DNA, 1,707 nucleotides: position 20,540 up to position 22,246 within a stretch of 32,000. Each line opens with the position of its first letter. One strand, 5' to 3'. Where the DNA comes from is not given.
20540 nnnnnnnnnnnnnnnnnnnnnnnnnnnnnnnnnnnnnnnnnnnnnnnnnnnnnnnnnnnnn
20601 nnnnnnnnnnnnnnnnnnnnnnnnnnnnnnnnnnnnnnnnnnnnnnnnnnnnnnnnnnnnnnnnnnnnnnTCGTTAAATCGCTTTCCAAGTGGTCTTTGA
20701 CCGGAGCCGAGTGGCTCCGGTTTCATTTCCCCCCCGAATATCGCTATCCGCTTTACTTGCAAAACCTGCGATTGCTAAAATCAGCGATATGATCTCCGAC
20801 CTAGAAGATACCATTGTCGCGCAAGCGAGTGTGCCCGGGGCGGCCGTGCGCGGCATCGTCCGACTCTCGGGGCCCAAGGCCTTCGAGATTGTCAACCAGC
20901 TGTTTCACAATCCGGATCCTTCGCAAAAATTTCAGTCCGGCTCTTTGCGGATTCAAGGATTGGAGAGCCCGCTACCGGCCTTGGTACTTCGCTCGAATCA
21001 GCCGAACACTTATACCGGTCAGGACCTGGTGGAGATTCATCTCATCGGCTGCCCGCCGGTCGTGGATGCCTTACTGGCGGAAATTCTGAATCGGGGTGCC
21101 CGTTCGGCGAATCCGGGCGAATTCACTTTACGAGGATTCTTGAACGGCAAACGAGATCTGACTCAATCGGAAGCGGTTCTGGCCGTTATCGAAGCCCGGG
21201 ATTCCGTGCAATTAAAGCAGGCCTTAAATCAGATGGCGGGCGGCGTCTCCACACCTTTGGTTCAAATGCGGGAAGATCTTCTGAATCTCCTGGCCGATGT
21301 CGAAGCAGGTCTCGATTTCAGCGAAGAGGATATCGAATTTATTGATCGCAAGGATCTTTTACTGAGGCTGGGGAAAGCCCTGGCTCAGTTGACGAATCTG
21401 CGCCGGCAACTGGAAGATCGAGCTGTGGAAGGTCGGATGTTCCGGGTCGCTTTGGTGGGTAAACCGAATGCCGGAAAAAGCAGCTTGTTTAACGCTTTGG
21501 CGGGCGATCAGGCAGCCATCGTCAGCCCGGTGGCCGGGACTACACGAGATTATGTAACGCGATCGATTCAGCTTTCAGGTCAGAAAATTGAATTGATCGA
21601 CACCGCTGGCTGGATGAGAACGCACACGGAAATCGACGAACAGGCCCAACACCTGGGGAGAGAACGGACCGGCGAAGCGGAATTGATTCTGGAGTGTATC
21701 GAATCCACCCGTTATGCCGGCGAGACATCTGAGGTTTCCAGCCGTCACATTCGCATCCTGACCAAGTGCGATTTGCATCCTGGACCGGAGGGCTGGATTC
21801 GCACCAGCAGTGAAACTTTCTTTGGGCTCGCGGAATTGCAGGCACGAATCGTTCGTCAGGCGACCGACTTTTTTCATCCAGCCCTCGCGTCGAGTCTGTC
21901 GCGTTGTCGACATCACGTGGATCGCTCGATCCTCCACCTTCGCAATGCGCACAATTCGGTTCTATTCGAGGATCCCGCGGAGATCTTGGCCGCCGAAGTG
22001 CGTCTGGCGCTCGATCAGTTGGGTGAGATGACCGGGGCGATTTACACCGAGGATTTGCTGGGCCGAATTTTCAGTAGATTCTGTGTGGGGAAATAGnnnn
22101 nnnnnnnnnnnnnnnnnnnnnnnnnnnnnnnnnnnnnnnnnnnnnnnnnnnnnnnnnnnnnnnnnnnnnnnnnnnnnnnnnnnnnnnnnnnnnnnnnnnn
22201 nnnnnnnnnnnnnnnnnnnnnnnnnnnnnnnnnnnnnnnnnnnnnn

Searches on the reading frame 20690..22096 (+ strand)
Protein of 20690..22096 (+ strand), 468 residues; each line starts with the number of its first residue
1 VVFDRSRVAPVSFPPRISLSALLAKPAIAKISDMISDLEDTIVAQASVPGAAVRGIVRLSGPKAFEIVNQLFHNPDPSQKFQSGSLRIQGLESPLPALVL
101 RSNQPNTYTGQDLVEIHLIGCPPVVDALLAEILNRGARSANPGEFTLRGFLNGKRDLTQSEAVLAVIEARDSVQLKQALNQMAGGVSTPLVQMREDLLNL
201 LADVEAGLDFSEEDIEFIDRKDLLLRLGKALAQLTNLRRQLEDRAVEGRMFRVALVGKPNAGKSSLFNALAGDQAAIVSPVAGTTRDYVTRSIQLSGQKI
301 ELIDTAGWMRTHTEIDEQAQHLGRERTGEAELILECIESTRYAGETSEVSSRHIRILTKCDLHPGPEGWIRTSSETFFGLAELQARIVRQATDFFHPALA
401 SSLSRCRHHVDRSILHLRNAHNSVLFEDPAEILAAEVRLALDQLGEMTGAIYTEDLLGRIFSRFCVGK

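Call 10: search_protein_families(library=pfam, proteins=[window:20690-22096:+])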
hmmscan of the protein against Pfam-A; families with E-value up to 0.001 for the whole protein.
window:20690-22096:+ (468 aa): 6 families
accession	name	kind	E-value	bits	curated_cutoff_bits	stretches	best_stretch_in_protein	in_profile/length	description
PF12631.12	MnmE_helical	-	4.1e-35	122.2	40.1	1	157-465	1-211/211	MnmE helical domain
PF10396.14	TrmE_N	-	7.8e-28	97.5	29.8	1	41-154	1-117/117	GTP-binding protein TrmE N-terminus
PF01926.29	MMR_HSR1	-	6.8e-22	78.2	21.9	1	252-350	1-97/113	50S ribosome-binding GTPase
PF02421.24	FeoB_N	-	1.2e-09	38.3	27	1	252-318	2-67/156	Ferrous iron transport protein B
PF00350.29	Dynamin_N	-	0.00013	22.5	27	1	253-344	1-80/168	Dynamin family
PF04548.22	AIG1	-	0.00017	21.4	27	1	252-322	2-73/212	AIG1 family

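Call 11: find_related_loci(query=window:20690-22096:+, collection=genome_contigs, flank=4000)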
Query window:20690-22096:+ (468 aa) in genome_contigs; peptide patterns used: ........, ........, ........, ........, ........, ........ (x = any residue, [..] = any of these).
187 stretches matched a pattern; 41 encode a relative of the query (tblastn E <= 1e-3); 41 distinct loci.
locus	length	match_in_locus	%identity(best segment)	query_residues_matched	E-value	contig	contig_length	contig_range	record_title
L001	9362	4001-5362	53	39-468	8e-134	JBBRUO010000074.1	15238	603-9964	MAG: Gemmatales bacterium isolate La3_concoct.253 La3_concoct.253_K_1016348_L_15238_cov_39.5452, whole genome shotgun se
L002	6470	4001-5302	51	38-468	3e-133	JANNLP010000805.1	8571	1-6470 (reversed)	MAG: Gemmataceae bacterium isolate SOY_38_metabat_109 SOY_38_k141_3232873, whole genome shotgun sequence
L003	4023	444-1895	48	39-468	8e-136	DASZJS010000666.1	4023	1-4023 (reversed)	MAG TPA_asm: Gemmata sp. isolate SMAG_U6635 k141_516122, whole genome shotgun sequence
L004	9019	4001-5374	52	28-468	2e-129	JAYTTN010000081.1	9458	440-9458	MAG: Fimbriiglobus sp. isolate GFS_5396 GFS_5396_80, whole genome shotgun sequence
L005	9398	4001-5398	51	25-468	1e-127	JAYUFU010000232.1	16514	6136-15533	MAG: Fimbriiglobus sp. isolate GFS_7859 GFS_7859_231, whole genome shotgun sequence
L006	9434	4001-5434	48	39-468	5e-122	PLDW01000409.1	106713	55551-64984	MAG: Gemmataceae bacterium isolate palsa_1347 73.20111000_P1S.15_contig_492, whole genome shotgun sequence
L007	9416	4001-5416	39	25-468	1e-88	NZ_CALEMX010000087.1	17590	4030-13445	MAG: uncultured Gimesia sp. isolate ERR2206771_bin.19_CONCOCT_v1.1_MAG ERZ888641.2802, whole genome shotgun sequence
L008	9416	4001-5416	39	25-468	2e-87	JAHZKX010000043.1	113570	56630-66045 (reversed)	MAG: Planctomycetota bacterium isolate O_S4.2_bin.8 k141_710182, whole genome shotgun sequence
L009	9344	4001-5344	41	38-468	8e-85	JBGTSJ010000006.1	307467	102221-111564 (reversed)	MAG: Planctomycetaceae bacterium isolate WDNA12_bin.29.strict NODE_6_length_307467_cov_8.088360, whole genome shotgun se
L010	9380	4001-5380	41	37-468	3e-84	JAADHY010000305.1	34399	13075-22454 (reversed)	MAG: Planctomycetota bacterium isolate M_MetaBat.224 contig-127_7730, whole genome shotgun sequence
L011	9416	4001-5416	39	19-468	9e-84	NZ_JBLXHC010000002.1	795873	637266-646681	MAG: Gimesia sp. isolate ET05-12 T05maxbin_out.043RE.5K@2, whole genome shotgun sequence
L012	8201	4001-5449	38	14-468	6e-83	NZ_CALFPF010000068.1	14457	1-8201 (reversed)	MAG: uncultured Gimesia sp. isolate ERR2206780_bin.84_CONCOCT_v1.1_MAG ERZ890250.2313, whole genome shotgun sequence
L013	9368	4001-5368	41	38-468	8e-83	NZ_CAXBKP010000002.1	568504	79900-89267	MAG: uncultured Gimesia sp. isolate ERR2762125_binner123_Refined_36 ERZ3421902.4, whole genome shotgun sequence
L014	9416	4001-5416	39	25-468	1e-80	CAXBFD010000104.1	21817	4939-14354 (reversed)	MAG TPA_asm: uncultured bacterium isolate ERR2762125_concoct_30 genome assembly, contig: ERZ3421902.1135, whole genome s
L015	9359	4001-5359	40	38-468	3e-79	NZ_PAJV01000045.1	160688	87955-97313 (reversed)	MAG: Gimesia sp. isolate SAT87 MHASMcontig_1756678, whole genome shotgun sequence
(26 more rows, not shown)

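Call 16: find_homologous_proteins(query=window:20690-22096:+, max_evalue=1e-50)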
Query window:20690-22096:+ (468 aa): 5726 proteins with E <= 1e-50 among 8000 candidates; the best 120 are listed.
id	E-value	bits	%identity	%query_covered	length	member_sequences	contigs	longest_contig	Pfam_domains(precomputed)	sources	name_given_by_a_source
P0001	2.1e-282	954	100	93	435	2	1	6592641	PF10396.15,PF01926.30,PF02421.25,PF12631.13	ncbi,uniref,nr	ncbi:tRNA modification GTPase [Telmatocola sphagniphila]|uniref:tRNA modification GTPase MnmE n=1 Ta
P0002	2.1e-178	612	67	93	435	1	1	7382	PF10396.15,PF01926.30,PF02421.25,PF12631.13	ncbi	-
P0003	7.8e-158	544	60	92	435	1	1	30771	PF10396.15,PF01926.30,PF00350.30,PF02421.25,PF12631.13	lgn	-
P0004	2.9e-156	539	58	93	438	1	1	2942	PF10396.15,PF01926.30,PF02421.25,PF12631.13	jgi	jgi:tRNA modification GTPase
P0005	9.2e-155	534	58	93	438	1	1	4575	PF10396.15,PF01926.30,PF00350.30,PF02421.25,PF12631.13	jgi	jgi:tRNA modification GTPase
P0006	1.4e-154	533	57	93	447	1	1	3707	PF10396.15,PF01926.30,PF00350.30,PF02421.25,PF12631.13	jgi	jgi:tRNA modification GTPase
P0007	1.5e-154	533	58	93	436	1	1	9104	PF10396.15,PF01926.30,PF02421.25,PF12631.13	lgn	-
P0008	1.7e-154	533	58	93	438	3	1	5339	PF10396.15,PF01926.30,PF00350.30,PF02421.25,PF12631.13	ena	-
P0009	2.7e-154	532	58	93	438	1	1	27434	PF10396.15,PF01926.30,PF00350.30,PF02421.25,PF12631.13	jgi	jgi:tRNA modification GTPase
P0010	6.1e-154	531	58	93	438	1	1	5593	PF10396.15,PF01926.30,PF00350.30,PF02421.25,PF12631.13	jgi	jgi:tRNA modification GTPase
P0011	1.8e-153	529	58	93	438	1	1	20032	PF10396.15,PF01926.30,PF00350.30,PF02421.25,PF12631.13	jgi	jgi:tRNA modification GTPase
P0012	9.9e-153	527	57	93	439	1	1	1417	PF10396.15,PF01926.30,PF02421.25,PF12631.13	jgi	jgi:tRNA modification GTPase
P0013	1.2e-152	527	59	93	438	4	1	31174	PF10396.15,PF01926.30,PF02421.25,PF12631.13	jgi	-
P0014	1.2e-152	527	59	93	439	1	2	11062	PF10396.15,PF01926.30,PF02421.25,PF12631.13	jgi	jgi:tRNA modification GTPase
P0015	2.5e-152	526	58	93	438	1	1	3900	PF10396.15,PF01926.30,PF00350.30,PF02421.25,PF12631.13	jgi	jgi:tRNA modification GTPase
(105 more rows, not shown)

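Call 17: find_encoding_contigs(protein=P0002, flank=5000, max_places=3)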
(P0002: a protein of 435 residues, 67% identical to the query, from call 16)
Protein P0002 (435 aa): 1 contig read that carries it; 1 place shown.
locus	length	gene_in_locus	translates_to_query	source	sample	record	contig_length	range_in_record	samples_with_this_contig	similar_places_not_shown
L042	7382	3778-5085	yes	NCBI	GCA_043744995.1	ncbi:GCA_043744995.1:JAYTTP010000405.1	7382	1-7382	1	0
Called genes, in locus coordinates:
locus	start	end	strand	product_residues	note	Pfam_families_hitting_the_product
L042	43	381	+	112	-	-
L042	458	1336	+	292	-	PF01040:UbiA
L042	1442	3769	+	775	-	PF14849:YidC_periplas (weak), PF02096:60KD_IMP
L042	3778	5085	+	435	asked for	PF10396:TrmE_N, PF12631:MnmE_helical, PF02421:FeoB_N, PF01926:MMR_HSR1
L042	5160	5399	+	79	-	-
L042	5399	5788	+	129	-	PF01850:PIN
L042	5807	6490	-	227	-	PF00657:Lipase_GDSL, PF13472:Lipase_GDSL_2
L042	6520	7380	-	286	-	?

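Call 18: find_encoding_contigs(protein=P0003, flank=5000, max_places=3)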
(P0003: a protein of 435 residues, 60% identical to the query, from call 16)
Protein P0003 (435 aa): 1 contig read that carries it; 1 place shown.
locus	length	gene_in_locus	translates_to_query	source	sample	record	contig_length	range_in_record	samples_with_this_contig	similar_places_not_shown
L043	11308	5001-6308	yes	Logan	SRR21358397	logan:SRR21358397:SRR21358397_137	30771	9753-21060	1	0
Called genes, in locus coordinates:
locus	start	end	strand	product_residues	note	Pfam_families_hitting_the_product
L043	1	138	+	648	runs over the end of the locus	PF00069:Pkinase, PF01636:APH (faint), PF07714:PK_Tyr_Ser-Thr, PF03109:ABC1 (weak)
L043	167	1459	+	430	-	PF00202:Aminotran_3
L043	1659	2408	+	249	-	PF00149:Metallophos, PF12850:Metallophos_2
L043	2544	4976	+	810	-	PF14849:YidC_periplas (weak), PF02096:60KD_IMP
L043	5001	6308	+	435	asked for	PF10396:TrmE_N, PF12631:MnmE_helical, PF00350:Dynamin_N (faint), PF01926:MMR_HSR1, PF02421:FeoB_N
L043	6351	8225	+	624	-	PF01553:Acyltransferase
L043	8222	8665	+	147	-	PF02130:YbeY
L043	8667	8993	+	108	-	PF00581:Rhodanese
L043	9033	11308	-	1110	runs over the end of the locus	PF00873:ACR_tran, PF03176:MMPL, PF02355:SecD_SecF_C (faint), PF00873:ACR_tran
